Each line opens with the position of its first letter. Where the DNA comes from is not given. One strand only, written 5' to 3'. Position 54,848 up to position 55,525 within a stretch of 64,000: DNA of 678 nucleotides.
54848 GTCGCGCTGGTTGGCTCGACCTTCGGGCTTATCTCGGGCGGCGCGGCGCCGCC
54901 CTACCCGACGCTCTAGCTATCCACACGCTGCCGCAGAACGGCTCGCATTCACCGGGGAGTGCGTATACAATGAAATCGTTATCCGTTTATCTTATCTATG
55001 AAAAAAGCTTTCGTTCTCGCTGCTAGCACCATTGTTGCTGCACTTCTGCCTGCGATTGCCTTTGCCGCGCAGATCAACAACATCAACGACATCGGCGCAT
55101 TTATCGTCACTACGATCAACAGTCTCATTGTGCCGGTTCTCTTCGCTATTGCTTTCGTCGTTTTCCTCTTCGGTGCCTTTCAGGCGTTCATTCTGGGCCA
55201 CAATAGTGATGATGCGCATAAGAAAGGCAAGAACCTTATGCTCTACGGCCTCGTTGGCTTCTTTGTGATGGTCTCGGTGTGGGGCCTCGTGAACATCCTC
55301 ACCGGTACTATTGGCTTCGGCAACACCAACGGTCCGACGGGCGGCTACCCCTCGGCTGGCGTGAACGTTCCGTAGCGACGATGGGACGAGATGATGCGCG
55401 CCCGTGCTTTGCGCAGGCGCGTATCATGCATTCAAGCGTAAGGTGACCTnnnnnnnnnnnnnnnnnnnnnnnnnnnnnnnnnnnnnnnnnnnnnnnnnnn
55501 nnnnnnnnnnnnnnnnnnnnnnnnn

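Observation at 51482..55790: Eight-gene translationally coupled operon: SAM methyltransferase, orphan solute-binding-like protein and six tandem, diverged VirB2/T4SS-pilin-like paralogs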

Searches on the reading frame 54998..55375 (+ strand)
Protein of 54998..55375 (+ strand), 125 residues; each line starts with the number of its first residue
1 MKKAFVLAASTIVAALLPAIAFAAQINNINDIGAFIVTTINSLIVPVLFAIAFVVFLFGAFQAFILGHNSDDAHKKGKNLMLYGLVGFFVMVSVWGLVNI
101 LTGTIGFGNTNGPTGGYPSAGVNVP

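Call 3: search_protein_families(library=pfam, proteins=[window:54998-55375:+], max_evalue=1)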
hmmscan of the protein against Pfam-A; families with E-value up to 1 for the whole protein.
window:54998-55375:+ (125 aa): 8 families
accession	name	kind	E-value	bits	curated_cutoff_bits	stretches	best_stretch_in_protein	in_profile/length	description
PF18895.5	T4SS_pilin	-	1.8e-07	31.6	26.6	1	37-101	6-71/71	Type IV secretion system pilin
PF13572.11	DUF4134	-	0.023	15.4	26.5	1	11-93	4-86/93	Domain of unknown function (DUF4134)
PF04956.18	TrbC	-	0.062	13.9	27.9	1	2-68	9-73/98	TrbC/VIRB2 pilin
PF11700.14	ATG22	-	0.098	11.8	24.1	1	28-109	303-384/482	Vacuole effluxer Atg22 like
PF03350.21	UPF0114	-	0.21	12.3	23.1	1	8-75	19-84/117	Uncharacterized protein family, UPF0114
PF05328.17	CybS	-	0.28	11.3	27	1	35-108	54-125/133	CybS, succinate dehydrogenase cytochrome B small subunit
PF04123.18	DUF373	-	0.33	10.8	28.3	1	3-99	216-311/335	Domain of unknown function (DUF373)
PF01988.24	VIT1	-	0.77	10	28.1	0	1-85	134-203/214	VIT family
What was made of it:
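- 54998..55375 (+): P5: pilin-like protein with a conserved N-terminal signal peptide, 125 aa. PF18895 31.6 bits (call 3).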

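Call 33: find_homologous_proteins(query=window:54998-55372:+, max_evalue=0.001)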
Query window:54998-55372:+ (125 aa): 800 proteins with E <= 0.001 among 851 candidates; the best 120 are listed.
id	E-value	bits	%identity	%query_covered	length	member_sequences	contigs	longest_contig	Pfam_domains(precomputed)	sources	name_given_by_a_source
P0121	1.3e-71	256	100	100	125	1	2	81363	PF18895.6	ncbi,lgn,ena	-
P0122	2.8e-48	181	73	99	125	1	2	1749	PF18895.6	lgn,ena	-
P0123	3.6e-48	181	71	99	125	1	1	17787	PF18895.6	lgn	-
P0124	5.4e-47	177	66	99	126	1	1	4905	PF18895.6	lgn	-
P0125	1.2e-46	176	73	96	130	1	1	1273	PF18895.6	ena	-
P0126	1.4e-46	175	69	99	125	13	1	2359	PF18895.6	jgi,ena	jgi:hypothetical protein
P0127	9.9e-46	173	66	99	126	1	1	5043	PF18895.6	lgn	-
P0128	1.3e-45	172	64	100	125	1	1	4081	PF18895.6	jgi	jgi:hypothetical protein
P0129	1.5e-45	172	69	99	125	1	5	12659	PF18895.6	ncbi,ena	-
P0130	1.6e-45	172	65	99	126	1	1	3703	PF18895.6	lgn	-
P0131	1.8e-45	172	67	99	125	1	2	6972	PF18895.6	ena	-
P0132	2.5e-45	171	73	82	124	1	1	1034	PF18895.6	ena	-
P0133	2.8e-45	171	70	97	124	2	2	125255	PF18895.6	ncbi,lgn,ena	-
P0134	2.8e-45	171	68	99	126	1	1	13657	PF18895.6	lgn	-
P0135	4.3e-45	171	73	82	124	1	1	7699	PF18895.6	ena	-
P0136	4.9e-45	170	67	99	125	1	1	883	PF18895.6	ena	-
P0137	5.1e-45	170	68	99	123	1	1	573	PF18895.6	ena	-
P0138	6.0e-45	170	64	99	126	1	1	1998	PF18895.6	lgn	-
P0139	8.2e-45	170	64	99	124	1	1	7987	PF18895.6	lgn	-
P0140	8.5e-45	170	65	99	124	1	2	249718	PF18895.6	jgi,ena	jgi:hypothetical protein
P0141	8.6e-45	170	70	82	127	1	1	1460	PF18895.6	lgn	-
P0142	9.0e-45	170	65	99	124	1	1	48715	PF18895.6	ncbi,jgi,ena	ncbi:MAG: hypothetical protein WC030_00355 [Candidatus Paceibacterota bacterium]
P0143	9.2e-45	170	73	69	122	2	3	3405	PF18895.6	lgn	-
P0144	9.3e-45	170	69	99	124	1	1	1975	PF18895.6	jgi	-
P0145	9.8e-45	170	68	98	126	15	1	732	PF18895.6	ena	-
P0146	1.5e-44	169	64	99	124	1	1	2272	PF18895.6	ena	-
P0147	1.8e-44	169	66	99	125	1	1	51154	PF18895.6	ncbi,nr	ncbi:hypothetical protein HY091_02115 [Candidatus Kaiserbacteria bacterium]|nr:hypothetical protein 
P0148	3.2e-44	168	66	98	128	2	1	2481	PF18895.6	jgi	-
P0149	3.3e-44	168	65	99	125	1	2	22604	PF18895.6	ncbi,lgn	ncbi:MAG: hypothetical protein WA058_00550 [Minisyncoccia bacterium]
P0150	3.4e-44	168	67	97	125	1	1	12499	PF18895.6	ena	-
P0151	3.5e-44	168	67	99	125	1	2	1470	PF18895.6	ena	-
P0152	3.6e-44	168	66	99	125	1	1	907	PF18895.6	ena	-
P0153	3.8e-44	168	68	99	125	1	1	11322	PF18895.6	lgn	-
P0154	3.9e-44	168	66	99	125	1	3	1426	PF18895.6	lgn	-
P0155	4.0e-44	168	64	99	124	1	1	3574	PF18895.6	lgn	-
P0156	4.1e-44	168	65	99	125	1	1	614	PF18895.6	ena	-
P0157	4.5e-44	167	64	99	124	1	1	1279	PF18895.6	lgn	-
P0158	4.8e-44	167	62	99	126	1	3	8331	PF18895.6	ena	-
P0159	4.9e-44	167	65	99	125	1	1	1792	PF18895.6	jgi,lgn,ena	-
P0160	5.3e-44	167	69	99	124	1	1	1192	PF18895.6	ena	-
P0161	5.4e-44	167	62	98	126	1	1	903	PF18895.6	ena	-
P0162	5.4e-44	167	68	99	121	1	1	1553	PF18895.6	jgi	-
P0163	5.6e-44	167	68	99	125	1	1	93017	PF18895.6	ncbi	ncbi:MAG: hypothetical protein ACYC1Y_00820 [Minisyncoccota bacterium]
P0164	6.2e-44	167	63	99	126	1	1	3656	PF18895.6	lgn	-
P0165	6.7e-44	167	63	86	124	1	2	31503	PF18895.6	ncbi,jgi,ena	-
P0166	7.2e-44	167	67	99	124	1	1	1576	PF18895.6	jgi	jgi:hypothetical protein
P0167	7.3e-44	167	67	99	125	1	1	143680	PF18895.6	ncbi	ncbi:MAG: hypothetical protein ACYCZZ_01425 [Minisyncoccota bacterium]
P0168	7.6e-44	167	65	99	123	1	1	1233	PF18895.6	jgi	jgi:hypothetical protein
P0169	8.9e-44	166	64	99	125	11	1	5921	PF18895.6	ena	-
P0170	9.1e-44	166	62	99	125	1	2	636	PF18895.6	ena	-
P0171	1.0e-43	166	61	87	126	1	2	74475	PF18895.6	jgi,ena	-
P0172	1.4e-43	166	63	99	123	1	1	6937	PF18895.6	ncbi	-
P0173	1.4e-43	166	62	99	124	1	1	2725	PF18895.6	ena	-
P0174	1.5e-43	166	65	99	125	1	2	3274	PF18895.6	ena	-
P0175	1.5e-43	166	62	99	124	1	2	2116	PF18895.6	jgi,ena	-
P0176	1.6e-43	166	62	99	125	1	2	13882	PF18895.6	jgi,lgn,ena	jgi:hypothetical protein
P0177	1.7e-43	166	66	99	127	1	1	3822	PF18895.6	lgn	-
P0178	1.9e-43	165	64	97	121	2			PF18895.6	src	-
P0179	1.9e-43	165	63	99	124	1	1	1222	PF18895.6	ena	-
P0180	2.0e-43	165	65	99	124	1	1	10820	PF18895.6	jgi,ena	-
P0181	2.0e-43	165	67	99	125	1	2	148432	PF18895.6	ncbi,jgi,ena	ncbi:MAG: hypothetical protein WCS97_00060 [Candidatus Paceibacterota bacterium]|jgi:hypothetical pr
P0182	2.1e-43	165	62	99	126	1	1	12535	PF18895.6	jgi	-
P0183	2.2e-43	165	65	99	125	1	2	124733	PF18895.6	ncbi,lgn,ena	-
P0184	2.3e-43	165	62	99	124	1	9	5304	PF18895.6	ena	-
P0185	2.5e-43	165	67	99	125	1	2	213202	PF18895.6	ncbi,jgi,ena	ncbi:MAG: hypothetical protein WC798_01290 [Candidatus Paceibacterota bacterium]|jgi:hypothetical pr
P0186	2.6e-43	165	66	98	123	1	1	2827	PF18895.6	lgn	-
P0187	2.6e-43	165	65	99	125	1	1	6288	PF18895.6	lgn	-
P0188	3.1e-43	165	65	86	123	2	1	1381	PF18895.6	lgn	-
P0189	3.3e-43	165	65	99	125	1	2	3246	PF18895.6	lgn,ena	-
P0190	3.4e-43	165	66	99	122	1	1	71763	PF18895.6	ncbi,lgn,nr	ncbi:MAG: hypothetical protein NTU85_02155 [Candidatus Kaiserbacteria bacterium]|nr:hypothetical pro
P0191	3.5e-43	165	63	99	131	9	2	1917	PF18895.6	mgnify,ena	mgnify:FL=1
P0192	3.6e-43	164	70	86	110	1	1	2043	PF18895.6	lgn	-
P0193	3.7e-43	164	66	99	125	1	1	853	PF18895.6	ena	-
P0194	3.9e-43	164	62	99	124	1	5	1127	PF18895.6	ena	-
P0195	4.0e-43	164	65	99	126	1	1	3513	PF18895.6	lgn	-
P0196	4.0e-43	164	63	99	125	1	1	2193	PF18895.6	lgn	-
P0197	4.1e-43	164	65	99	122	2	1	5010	PF18895.6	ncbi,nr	ncbi:MAG: hypothetical protein Q7R58_00595 [bacterium]|nr:hypothetical protein [bacterium]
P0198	4.3e-43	164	65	99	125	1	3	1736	PF18895.6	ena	-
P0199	4.3e-43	164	67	99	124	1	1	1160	PF18895.6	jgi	-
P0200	4.4e-43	164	66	99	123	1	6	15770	PF18895.6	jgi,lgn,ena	-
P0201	5.1e-43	164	64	99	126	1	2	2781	PF18895.6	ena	-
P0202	5.3e-43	164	63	99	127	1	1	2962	PF18895.6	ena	-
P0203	5.4e-43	164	64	99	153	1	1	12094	PF18895.6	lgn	-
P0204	5.4e-43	164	62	99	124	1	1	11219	PF18895.6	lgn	-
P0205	6.0e-43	164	62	99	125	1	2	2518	PF18895.6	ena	-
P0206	6.8e-43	164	64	99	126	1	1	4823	PF18895.6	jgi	-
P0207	6.9e-43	164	63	89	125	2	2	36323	PF18895.6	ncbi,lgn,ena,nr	ncbi:MAG: Uncharacterized protein G01um101449_57 [Parcubacteria group bacterium Gr01-1014_49]|nr:MAG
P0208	7.3e-43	163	66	99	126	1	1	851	PF18895.6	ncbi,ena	-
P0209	7.7e-43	163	64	99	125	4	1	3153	PF18895.6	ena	-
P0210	8.0e-43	163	66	99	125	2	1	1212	PF18895.6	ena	-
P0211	8.1e-43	163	64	99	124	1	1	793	PF18895.6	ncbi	-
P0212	8.3e-43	163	67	99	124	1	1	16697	PF18895.6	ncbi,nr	ncbi:MAG: hypothetical protein KGJ31_01705 [Patescibacteria group bacterium]|nr:hypothetical protein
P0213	8.5e-43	163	65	99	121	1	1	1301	PF18895.6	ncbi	-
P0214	8.9e-43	163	67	99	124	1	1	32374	PF18895.6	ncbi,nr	ncbi:hypothetical protein KGQ25_01130 [Patescibacteria group bacterium]|nr:hypothetical protein [Pat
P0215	9.8e-43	163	65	88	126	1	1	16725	PF18895.6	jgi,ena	-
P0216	9.8e-43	163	62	99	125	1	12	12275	PF18895.6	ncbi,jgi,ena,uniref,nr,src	ncbi:hypothetical protein A2950_00830 [Candidatus Kaiserbacteria bacterium RIFCSPLOWO2_01_FULL_55_19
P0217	9.9e-43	163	63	99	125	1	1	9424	PF18895.6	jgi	jgi:Type IV secretion system pilin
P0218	1.0e-42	163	66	96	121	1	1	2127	PF18895.6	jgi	jgi:hypothetical protein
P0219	1.1e-42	163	62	99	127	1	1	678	PF18895.6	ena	-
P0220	1.2e-42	163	65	99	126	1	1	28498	PF18895.6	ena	-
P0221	1.2e-42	163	64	99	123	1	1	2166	PF18895.6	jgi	jgi:hypothetical protein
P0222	1.4e-42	163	66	90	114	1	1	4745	PF18895.6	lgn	-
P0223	1.5e-42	162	63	99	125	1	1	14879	PF18895.6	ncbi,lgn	-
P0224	1.7e-42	162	64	99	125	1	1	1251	PF18895.6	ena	-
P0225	1.7e-42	162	65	99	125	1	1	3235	PF18895.6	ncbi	-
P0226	1.7e-42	162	64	99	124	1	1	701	PF18895.6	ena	-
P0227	1.8e-42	162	61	99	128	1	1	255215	PF18895.6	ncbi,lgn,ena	-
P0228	1.9e-42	162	65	99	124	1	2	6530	PF18895.6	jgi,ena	jgi:hypothetical protein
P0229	2.0e-42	162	66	99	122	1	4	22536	PF18895.6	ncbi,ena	-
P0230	2.1e-42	162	62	99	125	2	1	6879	PF18895.6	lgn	-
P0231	2.1e-42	162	62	99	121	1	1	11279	PF18895.6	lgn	-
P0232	2.2e-42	162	65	99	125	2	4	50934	PF18895.6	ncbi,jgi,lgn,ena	ncbi:MAG: hypothetical protein ABSB00_03655 [Minisyncoccia bacterium]|jgi:NADH:ubiquinone oxidoreduc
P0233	2.3e-42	162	62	99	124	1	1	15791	PF18895.6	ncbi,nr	ncbi:MAG: hypothetical protein PHD04_02720 [Candidatus Pacebacteria bacterium]|nr:hypothetical prote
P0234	2.3e-42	162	62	99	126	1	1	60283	PF18895.6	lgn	-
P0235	2.3e-42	162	62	99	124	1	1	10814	PF18895.6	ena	-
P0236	2.3e-42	162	72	79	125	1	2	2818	PF18895.6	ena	-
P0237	2.3e-42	162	68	79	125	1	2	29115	PF18895.6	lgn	-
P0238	2.5e-42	162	60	99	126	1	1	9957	PF18895.6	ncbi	-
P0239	2.8e-42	162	63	99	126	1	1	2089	PF18895.6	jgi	jgi:Type IV secretion system pilin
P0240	2.8e-42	162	62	99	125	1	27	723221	PF18895.6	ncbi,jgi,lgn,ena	jgi:hypothetical protein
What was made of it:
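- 54998..55375 (+): 800 homologs, the top 120 being 60-73% identical apart from the identical self-match P0121, and all carry PF18895 (call 33).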

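Call 42: predict_structure(alignment_id=A3)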
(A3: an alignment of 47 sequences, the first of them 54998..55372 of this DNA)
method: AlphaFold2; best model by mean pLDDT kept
length: 125 residues; sequences in the alignment: 47
mean_pLDDT: 72.2   pTM: 0.49
mean pLDDT of the five models: 72.2, 71.0, 69.1, 68.3, 64.5
residues with pLDDT >= 90: 22; 70-90: 46; 50-70: 43; < 50: 14
segments of 3 or more residues with pLDDT < 50: 107-113, 121-125
pLDDT, mean of each block of 10 residues (from residue 1): 58 63 58 77 87 91 78 85 92 84 57 49 48
secondary structure, 60 per line:
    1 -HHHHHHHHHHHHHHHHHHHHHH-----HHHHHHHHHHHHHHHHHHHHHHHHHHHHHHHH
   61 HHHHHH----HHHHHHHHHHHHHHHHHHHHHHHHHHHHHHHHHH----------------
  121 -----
elements in order: H2-23 H29-66 H71-104
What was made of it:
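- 54998..55375 (+): The AF2 model has a signal helix at 2-23 and a hairpin of helices 29-66 and 71-104, with core pLDDT of 77-92 (call 42).
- On Pfam PF18895 T4SS_pilin: The AF2 model of P5 has helices 29-66 and 71-104 (call 42).
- The AF2 model of P5 is a hairpin (call 42).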

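Call 44: fold_search(model_id=the predicted structure, library=pdb)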
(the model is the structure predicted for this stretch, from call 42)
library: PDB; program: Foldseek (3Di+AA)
matches with E <= 10: 40; with E <= 0.001: 0
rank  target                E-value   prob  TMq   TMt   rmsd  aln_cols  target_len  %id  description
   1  6s1k_E                3.4e+00  0.69  0.48  0.57   3.0        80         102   15  E. coli Core Signaling Unit, carrying QQQQ receptor mutation (released 2020-01-22)
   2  2ch7_B                3.6e+00  0.35  0.45  0.21  23.0       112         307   15  Crystal structure of the cytoplasmic domain of a bacterial chemoreceptor from Thermotoga maritima (released 2006-04-18)
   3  3zx6_A                3.8e+00  0.44  0.51  0.24  19.9       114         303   17  Structure of Hamp(AF1503)-Tsr fusion - Hamp (A291V) mutant (released 2012-02-29)
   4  7a0g_EEE              4.2e+00  0.41  0.45  0.20  10.7       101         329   15  Structure of the SmhB pore of the tripartite alpha-pore forming toxin, Smh, from Serratia marcescens. (released 2021-03-31)
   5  9div_F                4.4e+00  0.51  0.51  0.49   4.7       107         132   12  The crystal structure of de novo designed ChuA binding protein C8 (released 2025-05-21)
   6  2zd9_B                4.9e+00  0.09  0.30  0.17  12.2       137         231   15  Structure of a Bacterial Cyclic-Nucleotide Regulated Ion Channel (released 2008-12-02)
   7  9a65_B                5.2e+00  0.25  0.44  0.09  24.7       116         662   13  Integrative model of YVAQ-MCPB by crosslinking MS and deep learning (released 2024-09-18)
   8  3zx6_B                5.5e+00  0.30  0.48  0.22  17.0       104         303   15  Structure of Hamp(AF1503)-Tsr fusion - Hamp (A291V) mutant (released 2012-02-29)
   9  5sv1_J                5.8e+00  0.12  0.34  0.21  13.9       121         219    9  Structure of the ExbB/ExbD complex from E. coli at pH 4.5 (released 2016-09-28)
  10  7a0g_BBB              5.8e+00  0.12  0.27  0.13   8.9        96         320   17  Structure of the SmhB pore of the tripartite alpha-pore forming toxin, Smh, from Serratia marcescens. (released 2021-03-31)
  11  6cnn_A                6.1e+00  0.28  0.46  0.18   6.8        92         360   11  Cryo-EM structure of the human SK4/calmodulin channel complex in the Ca2+ bound state I (released 2018-05-02)
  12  7ajq_A                6.1e+00  0.08  0.30  0.19  13.0       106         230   13  cryo-EM structure of ExbBD from Serratia Marcescens (released 2021-10-06)
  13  6h2f_B                6.1e+00  0.05  0.22  0.11  17.4       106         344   19  Structure of the pre-pore AhlB of the tripartite alpha-pore forming toxin, AHL, from Aeromonas hydrophila. (released 2019-07-10)
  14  7p3r_A                6.5e+00  0.08  0.32  0.17  14.8       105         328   14  Helical structure of the toxin MakA from Vibrio cholera (released 2022-02-23)
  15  7a0g_AAA              6.8e+00  0.25  0.45  0.20  10.5       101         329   15  Structure of the SmhB pore of the tripartite alpha-pore forming toxin, Smh, from Serratia marcescens. (released 2021-03-31)
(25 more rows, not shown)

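Call 45: search_solved_structures(query=A3, max_evalue=10)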
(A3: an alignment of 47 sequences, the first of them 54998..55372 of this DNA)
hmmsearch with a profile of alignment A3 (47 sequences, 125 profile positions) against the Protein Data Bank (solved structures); distinct sequences matched with E-value up to 10: 0.

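Call 57: search_protein_families(library=ncbifam, proteins=[window:54998-55372:+], max_evalue=0.01)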
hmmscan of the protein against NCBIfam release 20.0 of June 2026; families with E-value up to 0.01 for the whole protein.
window:54998-55372:+ (125 aa): 1 family
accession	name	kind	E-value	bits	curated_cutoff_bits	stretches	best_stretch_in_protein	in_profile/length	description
NF045849.1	ICE_MMCAP2_0565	equivalog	2.1e-08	33.7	40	1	28-105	1-80/80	Mbov_0395 family pilin-like conjugal transfer protein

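Call 62: search_protein_representatives(alignment_id=A3)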
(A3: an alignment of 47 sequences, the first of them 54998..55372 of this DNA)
Query: 47 sequences, 125 profile positions. Proteins with E-value up to 0.001 (for the whole library): 9869; up to 1e-10: 4862; up to 1e-30: 45. The best 150 are listed.
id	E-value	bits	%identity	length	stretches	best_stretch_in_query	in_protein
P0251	9.3e-51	187.2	-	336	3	38-107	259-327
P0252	2.1e-50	186.1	-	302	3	27-109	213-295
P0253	9.6e-48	177.4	-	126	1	1-120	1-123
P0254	9.1e-45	167.8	-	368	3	17-119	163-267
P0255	2.1e-39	150.5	-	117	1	1-109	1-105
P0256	2.5e-39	150.3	-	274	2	15-106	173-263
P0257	6.0e-39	149.0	-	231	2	21-114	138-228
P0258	5.9e-38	145.8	-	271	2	36-115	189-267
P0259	6.2e-38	145.8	-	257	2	27-106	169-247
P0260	8.6e-37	142.1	-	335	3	4-111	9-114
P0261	1.1e-36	141.7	-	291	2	20-118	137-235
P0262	1.2e-36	141.5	-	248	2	27-108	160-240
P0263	4.4e-36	139.8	-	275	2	27-114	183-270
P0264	1.8e-35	137.8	-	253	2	28-109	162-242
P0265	3.1e-35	137.0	-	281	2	27-105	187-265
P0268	4.6e-34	133.2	-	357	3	6-105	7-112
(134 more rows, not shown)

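Call 79: find_encoding_contigs(protein=P0251, flank=10000, max_places=2)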
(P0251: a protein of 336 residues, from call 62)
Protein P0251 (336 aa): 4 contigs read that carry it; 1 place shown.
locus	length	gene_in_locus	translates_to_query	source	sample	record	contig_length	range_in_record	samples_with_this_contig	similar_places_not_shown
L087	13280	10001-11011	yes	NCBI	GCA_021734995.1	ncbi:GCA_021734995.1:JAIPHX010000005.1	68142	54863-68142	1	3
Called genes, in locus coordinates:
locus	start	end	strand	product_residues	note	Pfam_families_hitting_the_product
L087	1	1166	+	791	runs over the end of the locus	PF03477:ATP-cone, PF17975:RNR_Alpha (weak), PF21995:RNR-II_ins_dom (weak), PF02867:Ribonuc_red_lgC (faint)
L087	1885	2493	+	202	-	PF01832:Glucosaminidase (faint)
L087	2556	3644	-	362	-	PF00575:S1 (weak), PF21543:CvfB_2nd (faint), PF23459:S1_RRP5 (faint), PF21710:Spt6_S1 (faint), PF00575:S1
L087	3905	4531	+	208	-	PF13483:Lactamase_B_3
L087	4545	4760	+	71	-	-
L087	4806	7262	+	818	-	PF00521:DNA_topoisoIV, PF03989:DNA_gyraseA_C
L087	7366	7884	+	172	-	PF01209:Ubie_methyltran, PF02475:TRM5-TYW2_MTfase (weak), PF13489:Methyltransf_23 (weak), PF05175:MTS, PF13847:Methyltransf_31, PF08241:Methyltransf_11, PF08242:Methyltransf_12, PF13649:Methyltransf_25, +1 more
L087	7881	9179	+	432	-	PF01547:SBP_bac_1, PF13416:SBP_bac_8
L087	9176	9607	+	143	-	-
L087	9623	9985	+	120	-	PF18895:T4SS_pilin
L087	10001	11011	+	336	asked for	PF18303:Saf_2TM (faint), PF18895:T4SS_pilin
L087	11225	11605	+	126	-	PF18895:T4SS_pilin (weak)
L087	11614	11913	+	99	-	PF18895:T4SS_pilin (weak)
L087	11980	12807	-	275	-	-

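Call 80: find_encoding_contigs(protein=P0254, flank=10000, max_places=2)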
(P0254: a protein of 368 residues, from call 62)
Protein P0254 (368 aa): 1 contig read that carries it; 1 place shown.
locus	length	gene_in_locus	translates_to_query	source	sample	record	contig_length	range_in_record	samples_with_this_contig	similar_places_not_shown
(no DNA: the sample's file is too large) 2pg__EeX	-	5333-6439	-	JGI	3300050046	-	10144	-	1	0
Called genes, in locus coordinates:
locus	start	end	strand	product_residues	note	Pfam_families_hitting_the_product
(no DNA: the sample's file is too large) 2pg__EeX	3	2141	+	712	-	?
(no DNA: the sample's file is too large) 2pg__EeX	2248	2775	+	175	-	PF01135:PCMT, PF01209:Ubie_methyltran, PF01728:FtsJ (weak), PF05175:MTS, PF13847:Methyltransf_31, PF08241:Methyltransf_11, PF08242:Methyltransf_12, PF13649:Methyltransf_25, +3 more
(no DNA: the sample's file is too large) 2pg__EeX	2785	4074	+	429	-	PF01547:SBP_bac_1, PF13416:SBP_bac_8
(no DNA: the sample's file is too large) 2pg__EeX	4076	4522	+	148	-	PF18895:T4SS_pilin (weak)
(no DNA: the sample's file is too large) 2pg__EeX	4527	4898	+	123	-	PF18895:T4SS_pilin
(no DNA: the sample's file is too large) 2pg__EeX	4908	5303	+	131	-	PF18895:T4SS_pilin (weak)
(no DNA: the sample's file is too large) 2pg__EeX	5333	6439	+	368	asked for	PF18895:T4SS_pilin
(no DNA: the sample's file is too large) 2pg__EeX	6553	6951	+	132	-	PF18895:T4SS_pilin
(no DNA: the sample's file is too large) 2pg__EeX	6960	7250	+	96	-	PF18895:T4SS_pilin (weak)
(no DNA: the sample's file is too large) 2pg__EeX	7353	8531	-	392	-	-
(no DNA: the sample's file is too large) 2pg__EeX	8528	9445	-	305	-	-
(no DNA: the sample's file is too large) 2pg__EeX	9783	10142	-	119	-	?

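Call 81: find_encoding_contigs(protein=P0260, flank=10000, max_places=2)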
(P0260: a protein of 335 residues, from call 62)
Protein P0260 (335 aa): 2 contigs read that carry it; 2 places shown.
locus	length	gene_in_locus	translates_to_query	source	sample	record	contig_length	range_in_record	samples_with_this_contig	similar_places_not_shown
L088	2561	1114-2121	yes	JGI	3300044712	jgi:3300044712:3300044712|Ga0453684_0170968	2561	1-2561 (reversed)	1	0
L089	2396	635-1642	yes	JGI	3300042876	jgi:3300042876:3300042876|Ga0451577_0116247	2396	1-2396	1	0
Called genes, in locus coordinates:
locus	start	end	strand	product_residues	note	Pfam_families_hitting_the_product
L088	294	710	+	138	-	PF18895:T4SS_pilin (weak)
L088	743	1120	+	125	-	-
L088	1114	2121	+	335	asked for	PF07950:MCP1_TM (faint), PF18920:DUF5671 (faint), PF18895:T4SS_pilin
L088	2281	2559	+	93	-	?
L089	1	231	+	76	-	?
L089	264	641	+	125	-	-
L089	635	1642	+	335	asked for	PF07950:MCP1_TM (faint), PF18920:DUF5671 (faint), PF18895:T4SS_pilin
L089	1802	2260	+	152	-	PF18895:T4SS_pilin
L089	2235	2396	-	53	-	?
